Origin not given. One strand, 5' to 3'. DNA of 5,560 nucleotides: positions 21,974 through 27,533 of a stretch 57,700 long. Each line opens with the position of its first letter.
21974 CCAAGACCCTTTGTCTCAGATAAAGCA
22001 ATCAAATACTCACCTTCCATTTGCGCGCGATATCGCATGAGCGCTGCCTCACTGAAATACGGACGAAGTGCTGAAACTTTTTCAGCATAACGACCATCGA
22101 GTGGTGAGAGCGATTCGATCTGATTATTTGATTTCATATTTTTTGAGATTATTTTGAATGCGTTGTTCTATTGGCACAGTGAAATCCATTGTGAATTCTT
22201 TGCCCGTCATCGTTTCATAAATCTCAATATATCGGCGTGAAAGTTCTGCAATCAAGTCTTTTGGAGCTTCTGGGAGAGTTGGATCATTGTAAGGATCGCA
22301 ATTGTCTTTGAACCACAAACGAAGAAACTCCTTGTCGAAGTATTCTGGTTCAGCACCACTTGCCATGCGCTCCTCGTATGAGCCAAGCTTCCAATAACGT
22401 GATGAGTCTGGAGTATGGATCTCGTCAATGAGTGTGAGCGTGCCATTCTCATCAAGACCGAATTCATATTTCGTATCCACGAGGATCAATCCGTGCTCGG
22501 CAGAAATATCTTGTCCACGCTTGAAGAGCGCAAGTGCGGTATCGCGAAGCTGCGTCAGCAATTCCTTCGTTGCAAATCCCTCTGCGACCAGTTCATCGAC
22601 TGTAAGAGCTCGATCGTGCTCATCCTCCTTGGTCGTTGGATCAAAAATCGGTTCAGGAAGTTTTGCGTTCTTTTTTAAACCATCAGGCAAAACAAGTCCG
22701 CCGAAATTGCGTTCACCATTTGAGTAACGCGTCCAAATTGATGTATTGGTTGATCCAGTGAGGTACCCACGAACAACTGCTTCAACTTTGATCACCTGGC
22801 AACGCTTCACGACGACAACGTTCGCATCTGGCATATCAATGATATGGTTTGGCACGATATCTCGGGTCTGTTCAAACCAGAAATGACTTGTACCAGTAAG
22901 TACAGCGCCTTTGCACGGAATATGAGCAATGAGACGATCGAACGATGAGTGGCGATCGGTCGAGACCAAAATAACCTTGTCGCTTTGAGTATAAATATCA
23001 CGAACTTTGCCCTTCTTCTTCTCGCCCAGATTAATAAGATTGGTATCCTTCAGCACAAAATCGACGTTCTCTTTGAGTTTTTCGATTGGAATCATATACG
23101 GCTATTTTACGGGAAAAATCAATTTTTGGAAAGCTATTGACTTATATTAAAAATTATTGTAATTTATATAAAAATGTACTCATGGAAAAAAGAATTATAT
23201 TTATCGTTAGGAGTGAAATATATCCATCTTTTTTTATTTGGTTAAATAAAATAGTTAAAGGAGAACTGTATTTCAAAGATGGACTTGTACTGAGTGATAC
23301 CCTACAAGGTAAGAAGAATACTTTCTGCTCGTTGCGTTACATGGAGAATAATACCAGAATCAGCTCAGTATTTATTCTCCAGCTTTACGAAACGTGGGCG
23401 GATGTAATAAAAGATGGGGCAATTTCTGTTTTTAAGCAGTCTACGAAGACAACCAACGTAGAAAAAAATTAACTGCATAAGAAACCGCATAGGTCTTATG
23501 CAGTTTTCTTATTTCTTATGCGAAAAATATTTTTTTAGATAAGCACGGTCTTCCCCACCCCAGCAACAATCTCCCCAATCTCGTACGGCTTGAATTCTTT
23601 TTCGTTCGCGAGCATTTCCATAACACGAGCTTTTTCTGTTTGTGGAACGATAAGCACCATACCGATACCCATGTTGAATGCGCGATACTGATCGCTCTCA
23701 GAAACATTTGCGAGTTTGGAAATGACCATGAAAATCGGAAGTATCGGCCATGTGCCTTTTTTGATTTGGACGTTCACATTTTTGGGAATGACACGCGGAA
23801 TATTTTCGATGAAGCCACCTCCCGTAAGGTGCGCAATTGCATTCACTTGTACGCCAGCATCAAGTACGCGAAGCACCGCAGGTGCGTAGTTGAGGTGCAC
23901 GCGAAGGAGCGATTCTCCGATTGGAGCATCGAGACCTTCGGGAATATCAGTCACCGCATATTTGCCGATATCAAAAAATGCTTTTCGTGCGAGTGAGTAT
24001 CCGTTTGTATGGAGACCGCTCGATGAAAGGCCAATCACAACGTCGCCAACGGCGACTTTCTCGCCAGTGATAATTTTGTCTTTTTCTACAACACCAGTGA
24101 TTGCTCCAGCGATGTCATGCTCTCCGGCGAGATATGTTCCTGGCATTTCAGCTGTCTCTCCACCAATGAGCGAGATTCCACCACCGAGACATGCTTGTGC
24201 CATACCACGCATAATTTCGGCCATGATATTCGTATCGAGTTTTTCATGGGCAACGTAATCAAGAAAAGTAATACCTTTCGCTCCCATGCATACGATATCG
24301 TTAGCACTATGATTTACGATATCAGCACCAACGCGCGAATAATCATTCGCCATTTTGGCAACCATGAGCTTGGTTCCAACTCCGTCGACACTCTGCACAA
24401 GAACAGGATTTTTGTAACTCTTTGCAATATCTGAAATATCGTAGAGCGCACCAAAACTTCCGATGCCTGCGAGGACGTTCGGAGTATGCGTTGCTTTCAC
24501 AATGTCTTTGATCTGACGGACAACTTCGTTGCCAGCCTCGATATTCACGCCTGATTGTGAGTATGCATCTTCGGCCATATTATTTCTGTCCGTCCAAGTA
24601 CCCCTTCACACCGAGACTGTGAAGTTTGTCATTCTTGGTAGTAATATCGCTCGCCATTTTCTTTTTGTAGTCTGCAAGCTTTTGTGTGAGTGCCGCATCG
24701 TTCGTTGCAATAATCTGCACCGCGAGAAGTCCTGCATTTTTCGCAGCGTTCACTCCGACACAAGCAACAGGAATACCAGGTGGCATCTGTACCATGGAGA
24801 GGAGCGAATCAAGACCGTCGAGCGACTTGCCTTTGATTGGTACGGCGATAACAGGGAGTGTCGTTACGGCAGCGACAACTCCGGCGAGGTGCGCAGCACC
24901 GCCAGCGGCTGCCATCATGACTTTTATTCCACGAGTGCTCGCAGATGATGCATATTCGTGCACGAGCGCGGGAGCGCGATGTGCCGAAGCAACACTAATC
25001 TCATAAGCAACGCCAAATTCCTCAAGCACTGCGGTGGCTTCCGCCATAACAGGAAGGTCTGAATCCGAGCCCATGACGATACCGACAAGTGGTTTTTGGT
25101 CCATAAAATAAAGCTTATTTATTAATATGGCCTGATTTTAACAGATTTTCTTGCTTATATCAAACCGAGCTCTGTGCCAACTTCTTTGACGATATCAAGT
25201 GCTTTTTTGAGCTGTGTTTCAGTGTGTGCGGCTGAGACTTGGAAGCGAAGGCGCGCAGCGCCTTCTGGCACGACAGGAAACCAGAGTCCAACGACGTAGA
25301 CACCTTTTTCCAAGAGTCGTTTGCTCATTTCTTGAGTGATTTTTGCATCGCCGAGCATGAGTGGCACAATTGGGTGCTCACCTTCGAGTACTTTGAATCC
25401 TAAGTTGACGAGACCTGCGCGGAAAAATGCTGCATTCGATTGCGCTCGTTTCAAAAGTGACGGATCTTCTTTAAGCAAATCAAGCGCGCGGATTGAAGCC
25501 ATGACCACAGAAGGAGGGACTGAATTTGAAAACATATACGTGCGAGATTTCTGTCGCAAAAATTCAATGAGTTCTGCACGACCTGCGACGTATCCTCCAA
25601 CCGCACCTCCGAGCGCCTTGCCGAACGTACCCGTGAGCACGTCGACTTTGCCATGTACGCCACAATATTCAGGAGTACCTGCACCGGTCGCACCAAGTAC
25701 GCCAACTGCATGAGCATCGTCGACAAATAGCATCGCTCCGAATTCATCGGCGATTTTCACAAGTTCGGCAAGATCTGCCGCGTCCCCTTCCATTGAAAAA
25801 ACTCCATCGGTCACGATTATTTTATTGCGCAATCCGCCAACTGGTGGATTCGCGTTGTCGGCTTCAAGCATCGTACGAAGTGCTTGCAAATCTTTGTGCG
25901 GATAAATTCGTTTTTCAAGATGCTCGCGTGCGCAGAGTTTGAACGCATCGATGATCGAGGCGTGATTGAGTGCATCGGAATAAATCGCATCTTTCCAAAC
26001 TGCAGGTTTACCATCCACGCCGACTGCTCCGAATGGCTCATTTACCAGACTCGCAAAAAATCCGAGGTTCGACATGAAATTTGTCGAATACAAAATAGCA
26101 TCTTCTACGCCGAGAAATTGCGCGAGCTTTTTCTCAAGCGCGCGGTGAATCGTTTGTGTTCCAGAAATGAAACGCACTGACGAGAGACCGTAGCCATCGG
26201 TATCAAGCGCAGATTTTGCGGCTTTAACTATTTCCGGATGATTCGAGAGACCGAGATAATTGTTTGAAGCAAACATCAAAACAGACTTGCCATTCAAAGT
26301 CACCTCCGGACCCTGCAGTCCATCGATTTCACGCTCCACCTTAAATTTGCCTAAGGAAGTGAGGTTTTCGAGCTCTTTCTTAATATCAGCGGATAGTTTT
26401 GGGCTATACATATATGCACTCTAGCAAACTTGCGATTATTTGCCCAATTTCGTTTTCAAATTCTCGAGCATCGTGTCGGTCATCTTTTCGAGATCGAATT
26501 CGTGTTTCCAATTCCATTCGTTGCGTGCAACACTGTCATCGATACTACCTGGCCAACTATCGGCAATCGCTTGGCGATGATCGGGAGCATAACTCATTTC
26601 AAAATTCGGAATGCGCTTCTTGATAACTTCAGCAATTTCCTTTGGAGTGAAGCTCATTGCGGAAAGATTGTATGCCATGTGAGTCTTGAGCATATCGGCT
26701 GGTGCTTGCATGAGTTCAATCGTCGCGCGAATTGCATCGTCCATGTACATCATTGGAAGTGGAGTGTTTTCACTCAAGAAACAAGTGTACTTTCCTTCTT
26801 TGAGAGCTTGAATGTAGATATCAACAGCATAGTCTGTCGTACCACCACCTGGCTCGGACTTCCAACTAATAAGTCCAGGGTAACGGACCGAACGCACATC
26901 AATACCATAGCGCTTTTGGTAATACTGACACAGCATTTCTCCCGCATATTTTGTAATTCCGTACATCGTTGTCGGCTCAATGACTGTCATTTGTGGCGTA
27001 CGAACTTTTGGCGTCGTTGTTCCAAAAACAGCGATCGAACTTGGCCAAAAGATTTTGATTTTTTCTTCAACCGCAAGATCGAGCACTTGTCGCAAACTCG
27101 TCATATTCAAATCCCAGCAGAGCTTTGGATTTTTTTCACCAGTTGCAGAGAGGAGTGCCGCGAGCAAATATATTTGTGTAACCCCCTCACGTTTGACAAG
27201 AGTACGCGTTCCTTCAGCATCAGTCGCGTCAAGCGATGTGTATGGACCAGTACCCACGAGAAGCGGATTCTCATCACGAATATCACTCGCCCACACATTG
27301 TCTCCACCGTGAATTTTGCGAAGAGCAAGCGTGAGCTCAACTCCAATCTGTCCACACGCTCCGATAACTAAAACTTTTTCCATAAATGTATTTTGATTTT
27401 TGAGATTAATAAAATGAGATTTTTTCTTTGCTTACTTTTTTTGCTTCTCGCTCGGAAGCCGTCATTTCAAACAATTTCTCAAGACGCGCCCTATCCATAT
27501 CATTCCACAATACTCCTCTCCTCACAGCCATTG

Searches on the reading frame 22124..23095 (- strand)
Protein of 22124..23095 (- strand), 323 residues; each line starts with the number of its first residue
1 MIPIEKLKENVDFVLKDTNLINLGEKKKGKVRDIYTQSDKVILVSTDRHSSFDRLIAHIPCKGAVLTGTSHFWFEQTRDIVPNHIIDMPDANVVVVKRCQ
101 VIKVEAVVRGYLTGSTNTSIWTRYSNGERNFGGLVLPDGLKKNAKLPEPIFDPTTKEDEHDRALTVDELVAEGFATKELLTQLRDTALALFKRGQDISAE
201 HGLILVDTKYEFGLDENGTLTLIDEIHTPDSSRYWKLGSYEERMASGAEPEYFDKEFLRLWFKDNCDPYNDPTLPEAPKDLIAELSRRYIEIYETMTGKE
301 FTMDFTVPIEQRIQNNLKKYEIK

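Call 12: search_protein_families(library=pfam, proteins=[window:22124-23095:-], max_evalue=0.00001)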
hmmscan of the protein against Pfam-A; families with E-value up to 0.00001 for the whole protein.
window:22124-23095:- (323 aa): 1 family
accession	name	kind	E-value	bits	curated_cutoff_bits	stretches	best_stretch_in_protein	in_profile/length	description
PF01259.24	SAICAR_synt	-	8.8e-70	235.5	20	1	27-271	3-228/233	SAICAR synthetase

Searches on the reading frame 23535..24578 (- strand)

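Call 12: search_protein_families(library=pfam, proteins=[window:23535-24578:-], max_evalue=0.00001)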
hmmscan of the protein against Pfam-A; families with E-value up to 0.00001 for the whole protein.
window:23535-24578:- (347 aa): 2 families
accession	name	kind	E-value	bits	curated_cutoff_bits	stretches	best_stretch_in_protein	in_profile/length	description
PF02769.27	AIRS_C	-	1.4e-25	90.7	23.1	1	177-344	2-152/156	AIR synthase related protein, C-terminal domain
PF00586.29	AIRS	-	5.4e-20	72.3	24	1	59-164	14-112/112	AIR synthase related protein, N-terminal domain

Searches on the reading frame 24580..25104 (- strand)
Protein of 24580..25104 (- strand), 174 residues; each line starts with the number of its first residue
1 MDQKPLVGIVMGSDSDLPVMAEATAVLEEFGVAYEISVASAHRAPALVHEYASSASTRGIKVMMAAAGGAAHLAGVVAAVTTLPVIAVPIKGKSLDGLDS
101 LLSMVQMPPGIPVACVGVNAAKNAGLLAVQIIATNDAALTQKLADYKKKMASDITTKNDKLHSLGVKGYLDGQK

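Call 12: search_protein_families(library=pfam, proteins=[window:24580-25104:-], max_evalue=0.00001)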
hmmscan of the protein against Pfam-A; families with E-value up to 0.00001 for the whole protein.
window:24580-25104:- (174 aa): 1 family
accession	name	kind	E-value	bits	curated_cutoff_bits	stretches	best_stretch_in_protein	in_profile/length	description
PF00731.26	AIRC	-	5e-61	205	30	1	7-151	2-146/148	AIR carboxylase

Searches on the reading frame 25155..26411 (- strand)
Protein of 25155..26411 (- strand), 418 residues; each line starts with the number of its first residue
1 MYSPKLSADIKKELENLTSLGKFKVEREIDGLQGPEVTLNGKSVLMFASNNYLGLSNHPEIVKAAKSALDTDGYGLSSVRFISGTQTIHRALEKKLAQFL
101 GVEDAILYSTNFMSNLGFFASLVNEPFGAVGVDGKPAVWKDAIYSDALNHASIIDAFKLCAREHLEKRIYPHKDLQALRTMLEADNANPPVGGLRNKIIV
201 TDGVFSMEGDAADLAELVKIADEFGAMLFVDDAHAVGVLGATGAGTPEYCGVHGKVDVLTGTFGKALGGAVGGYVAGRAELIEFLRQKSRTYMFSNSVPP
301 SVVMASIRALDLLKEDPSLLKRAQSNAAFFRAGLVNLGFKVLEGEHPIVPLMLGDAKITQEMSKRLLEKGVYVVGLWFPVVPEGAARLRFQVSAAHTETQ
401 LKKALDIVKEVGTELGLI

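Call 12: search_protein_families(library=pfam, proteins=[window:25155-26411:-], max_evalue=0.00001)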
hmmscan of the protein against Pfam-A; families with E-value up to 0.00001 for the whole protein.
window:25155-26411:- (418 aa): 1 family
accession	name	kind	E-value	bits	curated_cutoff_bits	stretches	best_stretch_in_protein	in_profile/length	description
PF00155.27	Aminotran_1_2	-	3.7e-55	188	19.7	1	44-406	3-359/361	Aminotransferase class I and II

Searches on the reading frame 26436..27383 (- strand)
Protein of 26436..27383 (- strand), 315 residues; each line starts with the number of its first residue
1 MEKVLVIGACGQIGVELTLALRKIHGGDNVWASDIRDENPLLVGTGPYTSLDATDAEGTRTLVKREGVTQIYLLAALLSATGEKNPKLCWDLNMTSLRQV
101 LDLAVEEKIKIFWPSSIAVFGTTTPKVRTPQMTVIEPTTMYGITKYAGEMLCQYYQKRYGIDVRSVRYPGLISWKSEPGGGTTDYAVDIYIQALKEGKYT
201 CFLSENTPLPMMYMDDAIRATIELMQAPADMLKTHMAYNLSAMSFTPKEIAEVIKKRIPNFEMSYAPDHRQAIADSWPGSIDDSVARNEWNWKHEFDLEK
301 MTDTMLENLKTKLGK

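Call 12: search_protein_families(library=pfam, proteins=[window:26436-27383:-], max_evalue=0.00001)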
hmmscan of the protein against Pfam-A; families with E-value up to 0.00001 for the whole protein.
window:26436-27383:- (315 aa): 4 families
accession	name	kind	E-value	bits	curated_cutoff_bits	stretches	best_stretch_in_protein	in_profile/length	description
PF01370.27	Epimerase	-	4.7e-23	82.3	20.9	1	4-239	1-238/240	NAD dependent epimerase/dehydratase family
PF16363.11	GDP_Man_Dehyd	-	1.4e-12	48.2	27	1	5-305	1-332/332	GDP-mannose 4,6 dehydratase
PF04321.23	RmlD_sub_bind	-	1.9e-10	40.7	27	1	3-161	2-145/287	RmlD substrate binding domain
PF07993.18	NAD_binding_4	-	2e-07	30.9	20.1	1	68-219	89-256/258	Male sterility protein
